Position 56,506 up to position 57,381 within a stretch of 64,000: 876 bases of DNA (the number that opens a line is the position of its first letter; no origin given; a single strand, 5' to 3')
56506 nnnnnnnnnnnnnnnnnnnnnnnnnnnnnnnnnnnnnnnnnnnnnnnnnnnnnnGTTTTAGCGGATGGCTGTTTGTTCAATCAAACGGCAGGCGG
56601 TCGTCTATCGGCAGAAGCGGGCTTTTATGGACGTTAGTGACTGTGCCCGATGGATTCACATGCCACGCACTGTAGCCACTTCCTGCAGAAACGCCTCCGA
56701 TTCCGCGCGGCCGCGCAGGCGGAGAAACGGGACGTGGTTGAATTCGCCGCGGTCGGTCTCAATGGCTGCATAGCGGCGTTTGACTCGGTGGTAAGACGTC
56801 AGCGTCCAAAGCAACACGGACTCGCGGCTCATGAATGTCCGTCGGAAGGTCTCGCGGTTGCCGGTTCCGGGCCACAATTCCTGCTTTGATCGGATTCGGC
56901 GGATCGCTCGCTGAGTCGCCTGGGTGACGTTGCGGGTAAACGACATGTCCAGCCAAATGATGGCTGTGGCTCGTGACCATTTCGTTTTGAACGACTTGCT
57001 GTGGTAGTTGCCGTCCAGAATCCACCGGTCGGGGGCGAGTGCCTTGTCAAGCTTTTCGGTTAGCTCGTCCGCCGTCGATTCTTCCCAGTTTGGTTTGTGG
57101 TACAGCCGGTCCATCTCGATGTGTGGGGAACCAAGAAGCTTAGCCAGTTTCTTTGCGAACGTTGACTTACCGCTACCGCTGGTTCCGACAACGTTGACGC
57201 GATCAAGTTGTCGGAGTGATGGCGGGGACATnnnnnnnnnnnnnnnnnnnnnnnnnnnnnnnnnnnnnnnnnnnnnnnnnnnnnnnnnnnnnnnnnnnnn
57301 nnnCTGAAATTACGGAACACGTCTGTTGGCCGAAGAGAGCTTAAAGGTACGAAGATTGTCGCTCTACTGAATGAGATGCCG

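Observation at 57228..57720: Tandem ~255 bp duplication covering the start codon and leader of a P-loop NTPase gene, with an internal 14 bp long-range inverted repeat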

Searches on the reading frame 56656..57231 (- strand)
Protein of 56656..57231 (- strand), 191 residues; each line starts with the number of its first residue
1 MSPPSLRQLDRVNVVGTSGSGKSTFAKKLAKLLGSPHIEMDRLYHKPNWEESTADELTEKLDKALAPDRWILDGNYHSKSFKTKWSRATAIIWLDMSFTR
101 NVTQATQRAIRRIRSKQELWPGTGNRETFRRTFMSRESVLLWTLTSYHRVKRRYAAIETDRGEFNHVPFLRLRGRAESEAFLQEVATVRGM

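Call 15: find_homologous_proteins(query=window:56659-57231:-)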
Query window:56659-57231:- (191 aa): 996 proteins with E <= 0.001 among 1196 candidates; the best 120 are listed.
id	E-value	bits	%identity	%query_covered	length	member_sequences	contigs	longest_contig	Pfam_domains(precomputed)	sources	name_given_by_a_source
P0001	4.8e-123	426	100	100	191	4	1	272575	PF13238.13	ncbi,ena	-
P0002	1.1e-113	395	92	100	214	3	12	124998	-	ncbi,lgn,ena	-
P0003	1.9e-95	336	79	98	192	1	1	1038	-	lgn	-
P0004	2.4e-92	326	76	97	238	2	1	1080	-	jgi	jgi:adenylate kinase family enzyme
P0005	3.1e-92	326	77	97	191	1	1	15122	-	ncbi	ncbi:MAG: adenylate kinase, partial [Planctomycetaceae bacterium]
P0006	5.6e-89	315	77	97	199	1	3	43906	-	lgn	-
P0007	1.3e-86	307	74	97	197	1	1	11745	-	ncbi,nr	ncbi:MAG: hypothetical protein KTR25_04760 [Myxococcales bacterium]|nr:hypothetical protein [Myxococ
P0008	1.1e-83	298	73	95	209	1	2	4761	-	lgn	-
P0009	5.1e-80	286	66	97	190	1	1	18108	-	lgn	-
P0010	1.2e-78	281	68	96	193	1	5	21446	-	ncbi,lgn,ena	-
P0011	7.7e-74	266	62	97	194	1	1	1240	-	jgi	-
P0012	8.2e-69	249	60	94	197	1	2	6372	-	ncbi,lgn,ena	-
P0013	7.1e-66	240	59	95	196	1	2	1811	-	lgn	-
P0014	5.9e-65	237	57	95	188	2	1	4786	-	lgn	-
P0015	1.5e-64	235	54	96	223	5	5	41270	-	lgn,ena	-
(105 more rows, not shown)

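Call 16: find_encoding_contigs(protein=P0002, flank=4000, max_places=8)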
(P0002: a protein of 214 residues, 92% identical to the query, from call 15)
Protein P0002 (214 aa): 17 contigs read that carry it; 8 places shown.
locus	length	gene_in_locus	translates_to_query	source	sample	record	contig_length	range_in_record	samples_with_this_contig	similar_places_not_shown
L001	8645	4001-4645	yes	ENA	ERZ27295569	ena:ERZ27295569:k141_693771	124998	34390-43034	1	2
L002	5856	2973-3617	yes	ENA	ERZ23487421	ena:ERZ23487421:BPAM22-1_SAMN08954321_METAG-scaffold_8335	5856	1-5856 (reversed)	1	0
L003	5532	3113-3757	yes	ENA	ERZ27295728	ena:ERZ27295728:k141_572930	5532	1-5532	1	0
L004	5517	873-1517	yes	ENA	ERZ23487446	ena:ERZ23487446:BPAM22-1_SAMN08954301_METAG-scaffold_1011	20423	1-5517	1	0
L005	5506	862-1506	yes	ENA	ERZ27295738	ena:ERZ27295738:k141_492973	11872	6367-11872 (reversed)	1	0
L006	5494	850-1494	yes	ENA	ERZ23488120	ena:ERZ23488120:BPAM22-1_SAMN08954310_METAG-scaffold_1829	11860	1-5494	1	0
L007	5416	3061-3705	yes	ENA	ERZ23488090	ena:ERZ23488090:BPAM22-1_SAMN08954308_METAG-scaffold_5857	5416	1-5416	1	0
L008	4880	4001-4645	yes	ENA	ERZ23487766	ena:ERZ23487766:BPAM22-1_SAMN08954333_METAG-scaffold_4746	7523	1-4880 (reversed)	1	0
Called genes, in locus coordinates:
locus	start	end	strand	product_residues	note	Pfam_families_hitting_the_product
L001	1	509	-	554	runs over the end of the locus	PF01134:GIDA (weak), PF01266:DAO (faint), PF07992:Pyr_redox_2, PF13450:NAD_binding_8 (faint), PF00070:Pyr_redox, PF02852:Pyr_redox_dim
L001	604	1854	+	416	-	PF00171:Aldedh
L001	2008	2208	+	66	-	PF01632:Ribosomal_L35p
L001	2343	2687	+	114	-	PF00453:Ribosomal_L20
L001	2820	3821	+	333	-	PF02912:Phe_tRNA-synt_N, PF01409:tRNA-synt_2d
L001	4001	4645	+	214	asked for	-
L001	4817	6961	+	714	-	PF01432:Peptidase_M3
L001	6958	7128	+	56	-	-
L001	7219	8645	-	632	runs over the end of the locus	PF04542:Sigma70_r2, PF04545:Sigma70_r4 (faint), PF08281:Sigma70_r4_2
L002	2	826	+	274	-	?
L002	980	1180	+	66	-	PF01632:Ribosomal_L35p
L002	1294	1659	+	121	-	PF00453:Ribosomal_L20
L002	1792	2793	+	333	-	PF02912:Phe_tRNA-synt_N, PF01409:tRNA-synt_2d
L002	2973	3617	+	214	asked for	-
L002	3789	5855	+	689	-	?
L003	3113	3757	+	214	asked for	-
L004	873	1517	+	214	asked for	-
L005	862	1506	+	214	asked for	-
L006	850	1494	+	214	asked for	-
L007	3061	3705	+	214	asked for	-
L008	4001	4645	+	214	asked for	-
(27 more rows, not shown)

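Call 17: find_encoding_contigs(protein=P0001, flank=3000, max_places=4)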
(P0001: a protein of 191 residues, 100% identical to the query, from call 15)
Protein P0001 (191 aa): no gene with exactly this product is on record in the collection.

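Call 19: find_encoding_contigs(protein=P0006, flank=3000, max_places=3)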
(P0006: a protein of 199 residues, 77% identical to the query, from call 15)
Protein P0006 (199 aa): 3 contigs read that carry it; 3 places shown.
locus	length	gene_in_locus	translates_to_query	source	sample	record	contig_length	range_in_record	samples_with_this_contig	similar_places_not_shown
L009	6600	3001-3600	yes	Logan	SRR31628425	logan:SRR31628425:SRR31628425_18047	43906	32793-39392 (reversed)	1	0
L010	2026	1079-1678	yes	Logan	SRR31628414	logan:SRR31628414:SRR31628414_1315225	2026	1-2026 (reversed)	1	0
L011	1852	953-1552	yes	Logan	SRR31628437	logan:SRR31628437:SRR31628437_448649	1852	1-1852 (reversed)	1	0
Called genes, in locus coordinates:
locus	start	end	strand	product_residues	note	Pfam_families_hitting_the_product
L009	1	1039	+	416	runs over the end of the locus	PF00171:Aldedh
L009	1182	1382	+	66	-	PF01632:Ribosomal_L35p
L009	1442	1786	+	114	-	PF00453:Ribosomal_L20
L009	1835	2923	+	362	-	PF02912:Phe_tRNA-synt_N, PF01409:tRNA-synt_2d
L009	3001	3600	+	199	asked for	-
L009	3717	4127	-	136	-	PF12773:DZR (faint)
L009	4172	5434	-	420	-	PF01011:PQQ (faint), PF13360:PQQ_2, PF25293:Beta-prop_EMC1_N (faint), PF13570:Beta-prop_ACSF4 (weak)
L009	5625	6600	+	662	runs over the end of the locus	PF00498:FHA, PF16697:Yop-YscD_cpl, PF01590:GAF, PF13185:GAF_2, PF00158:Sigma54_activat, PF14532:Sigma54_activ_2, PF25601:AAA_lid_14, PF02954:HTH_8, +1 more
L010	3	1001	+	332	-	?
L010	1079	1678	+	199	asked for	-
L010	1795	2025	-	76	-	?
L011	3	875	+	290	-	?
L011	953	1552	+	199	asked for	-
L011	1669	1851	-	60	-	?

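Call 20: find_encoding_contigs(protein=P0005, flank=3000, max_places=3)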
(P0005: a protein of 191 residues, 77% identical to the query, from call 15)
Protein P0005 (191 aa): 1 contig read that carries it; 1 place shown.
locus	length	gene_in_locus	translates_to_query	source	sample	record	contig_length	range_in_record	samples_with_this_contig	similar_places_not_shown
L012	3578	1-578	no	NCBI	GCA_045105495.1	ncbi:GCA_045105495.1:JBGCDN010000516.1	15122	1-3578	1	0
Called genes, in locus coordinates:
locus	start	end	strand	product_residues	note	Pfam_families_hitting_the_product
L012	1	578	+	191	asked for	?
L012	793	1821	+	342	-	PF01116:F_bP_aldolase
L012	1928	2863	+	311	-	PF01555:N6_N4_Mtase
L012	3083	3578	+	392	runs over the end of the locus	PF00108:Thiolase_N, PF00109:ketoacyl-synt (faint), PF02803:Thiolase_C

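Call 21: find_encoding_contigs(protein=P0007, flank=3000, max_places=3)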
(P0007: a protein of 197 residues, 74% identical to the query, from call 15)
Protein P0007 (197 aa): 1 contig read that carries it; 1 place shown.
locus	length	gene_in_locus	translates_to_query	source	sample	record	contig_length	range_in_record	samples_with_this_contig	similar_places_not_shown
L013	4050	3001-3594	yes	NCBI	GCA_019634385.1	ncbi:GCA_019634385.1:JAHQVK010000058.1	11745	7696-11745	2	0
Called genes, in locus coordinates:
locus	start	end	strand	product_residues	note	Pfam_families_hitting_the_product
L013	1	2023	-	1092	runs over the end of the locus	PF13604:AAA_30 (faint), PF13086:AAA_11 (weak), PF13245:AAA_19 (faint), PF01443:Viral_helicase1 (faint), PF13086:AAA_11, PF13087:AAA_12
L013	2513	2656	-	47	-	-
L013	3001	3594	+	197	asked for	-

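Call 26: find_encoding_contigs(protein=window:56656-57231:-, flank=2500, max_places=10)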
Protein window:56656-57231:- (191 aa): no gene with exactly this product is on record in the collection.
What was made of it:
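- Tried and rejected: Exact-protein look-ups of the 191-aa NTPase: not on record, because callers chose other start codons (calls 17, 26).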

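Call 32: find_encoding_contigs(protein=P0003, flank=3000, max_places=3)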
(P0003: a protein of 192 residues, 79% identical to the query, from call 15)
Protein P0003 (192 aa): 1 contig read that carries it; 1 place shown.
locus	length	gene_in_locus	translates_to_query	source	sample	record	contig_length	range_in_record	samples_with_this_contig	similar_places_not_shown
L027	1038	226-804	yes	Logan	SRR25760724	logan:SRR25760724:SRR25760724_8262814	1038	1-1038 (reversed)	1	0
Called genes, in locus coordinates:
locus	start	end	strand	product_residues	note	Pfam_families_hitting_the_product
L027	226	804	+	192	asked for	-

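Call 33: find_encoding_contigs(protein=P0004, flank=3000, max_places=3)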
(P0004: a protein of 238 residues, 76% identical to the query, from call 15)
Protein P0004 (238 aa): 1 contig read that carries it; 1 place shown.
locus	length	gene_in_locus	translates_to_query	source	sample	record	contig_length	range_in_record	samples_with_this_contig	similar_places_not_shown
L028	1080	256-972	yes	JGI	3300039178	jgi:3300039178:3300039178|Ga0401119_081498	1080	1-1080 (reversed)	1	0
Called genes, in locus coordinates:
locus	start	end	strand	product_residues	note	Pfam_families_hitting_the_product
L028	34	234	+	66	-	-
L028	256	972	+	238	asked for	-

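Call 38: find_related_loci(query=window:56659-57231:-, collection=metagenome_contigs, flank=2000)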
Query window:56659-57231:- (191 aa) in metagenome_contigs; peptide patterns used: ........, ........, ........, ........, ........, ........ (x = any residue, [..] = any of these).
600 stretches matched a pattern (row limit reached: there are more); 95 encode a relative of the query (tblastn E <= 1e-3); the best 80 are kept; 80 distinct loci.
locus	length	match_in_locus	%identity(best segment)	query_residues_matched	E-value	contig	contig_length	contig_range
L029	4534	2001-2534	48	11-189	4e-53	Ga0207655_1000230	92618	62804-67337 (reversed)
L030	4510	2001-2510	49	11-182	3e-52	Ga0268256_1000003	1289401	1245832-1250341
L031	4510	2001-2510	48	11-182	8e-52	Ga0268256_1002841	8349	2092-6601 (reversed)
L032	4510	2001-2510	48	11-182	6e-52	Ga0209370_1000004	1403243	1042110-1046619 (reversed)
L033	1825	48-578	46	2-185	3e-51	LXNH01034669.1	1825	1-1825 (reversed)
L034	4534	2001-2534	44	11-189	2e-50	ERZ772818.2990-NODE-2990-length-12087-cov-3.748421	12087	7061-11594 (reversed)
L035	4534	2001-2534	44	11-189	3e-50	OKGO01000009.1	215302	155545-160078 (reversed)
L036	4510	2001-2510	48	11-182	2e-50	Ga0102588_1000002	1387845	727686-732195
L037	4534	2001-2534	44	11-189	3e-50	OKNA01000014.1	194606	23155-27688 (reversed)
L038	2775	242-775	44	11-189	1e-49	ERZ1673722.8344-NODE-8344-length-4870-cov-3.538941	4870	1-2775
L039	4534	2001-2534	44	11-189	1e-49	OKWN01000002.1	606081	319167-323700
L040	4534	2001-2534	44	11-189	7e-50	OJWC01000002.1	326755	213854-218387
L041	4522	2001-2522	47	11-185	2e-49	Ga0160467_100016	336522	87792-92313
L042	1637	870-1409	44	3-185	2e-49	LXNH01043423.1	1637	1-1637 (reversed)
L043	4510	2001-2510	47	11-182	3e-48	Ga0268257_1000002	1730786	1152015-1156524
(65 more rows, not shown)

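Call 53: search_protein_families(library=pfam, proteins=[window:56659-57231:-])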
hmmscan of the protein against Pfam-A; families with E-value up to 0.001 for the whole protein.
window:56659-57231:- (191 aa): 6 families
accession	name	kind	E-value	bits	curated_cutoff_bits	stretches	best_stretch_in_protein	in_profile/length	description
PF13238.12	AAA_18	-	1.7e-05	25.7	29.4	1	14-63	3-47/128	AAA domain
PF13207.12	AAA_17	-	7.4e-05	23.5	27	1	15-40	1-26/136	AAA domain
PF01202.28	SKI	-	9.8e-05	23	22.1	0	19-46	2-29/159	Shikimate kinase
PF13671.12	AAA_33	-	0.00022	22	27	1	14-55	4-45/143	AAA domain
PF05729.18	NACHT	-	0.00046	20.5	26.7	0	11-41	2-32/167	NACHT domain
PF00005.33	ABC_tran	-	0.00067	20.7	25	0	8-34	10-36/137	ABC transporter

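Call 54: search_protein_families(library=ncbifam, proteins=[window:56659-57231:-], max_evalue=0.01)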
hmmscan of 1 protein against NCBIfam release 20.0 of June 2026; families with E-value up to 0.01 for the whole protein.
window:56659-57231:- (191 aa): 25 families
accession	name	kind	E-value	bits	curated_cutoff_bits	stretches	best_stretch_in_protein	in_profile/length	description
NF005994.0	PRK08118.1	equivalog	1.8e-21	76.9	215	1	10-134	2-124/172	DNA topology modulation protein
NF005576.0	PRK07261.1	equivalog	3.1e-21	75.9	224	1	12-134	3-124/171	DNA topology modulation protein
NF004861.0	PRK06217.1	equivalog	2.2e-08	33.7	203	1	11-186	3-174/183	hypothetical protein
TIGR01313.1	therm_gnt_kin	subfamily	2.5e-05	24.1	113.75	1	14-53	3-42/164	gluconokinase, GntK/IdnK-type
NF005115.0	PRK06547.1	equivalog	0.00018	20.9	173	1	12-61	18-68/172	hypothetical protein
NF002700.0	PRK02496.1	equivalog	0.00049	19.8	262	1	11-106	3-95/184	adenylate kinase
NF040667.1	hom_kin_desulfo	exception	0.00059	19.7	197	1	12-44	3-35/163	homoserine kinase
NF006743.0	PRK09270.1-2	equivalog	0.00075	18.6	227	1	13-110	32-125/217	nucleoside/nucleotide kinase family protein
NF005655.0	PRK07429.1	subfamily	0.00086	18.5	236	1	12-38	11-37/326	phosphoribulokinase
NF006015.0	PRK08154.1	subfamily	0.0011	18.1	204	1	8-43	135-170/314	anaerobic benzoate catabolism transcriptional regulator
NF010556.0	PRK13951.1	equivalog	0.0011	17.9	560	1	11-42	2-33/492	bifunctional shikimate kinase AroK/3-dehydroquinate synthase AroB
NF003012.0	PRK03839.1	equivalog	0.0014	18.6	152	1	12-63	3-54/180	putative kinase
NF000355.4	ribo_prot_ABC_F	equivalog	0.0019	17.1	380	1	7-141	26-140/499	ribosomal protection-like ABC-F family protein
NF010555.0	PRK13949.1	equivalog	0.002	18.2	180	1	11-45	3-36/175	shikimate kinase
TIGR04520.1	ECF_ATPase_1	equivalog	0.0024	17.4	315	1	10-34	29-53/269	energy-coupling factor transporter ATPase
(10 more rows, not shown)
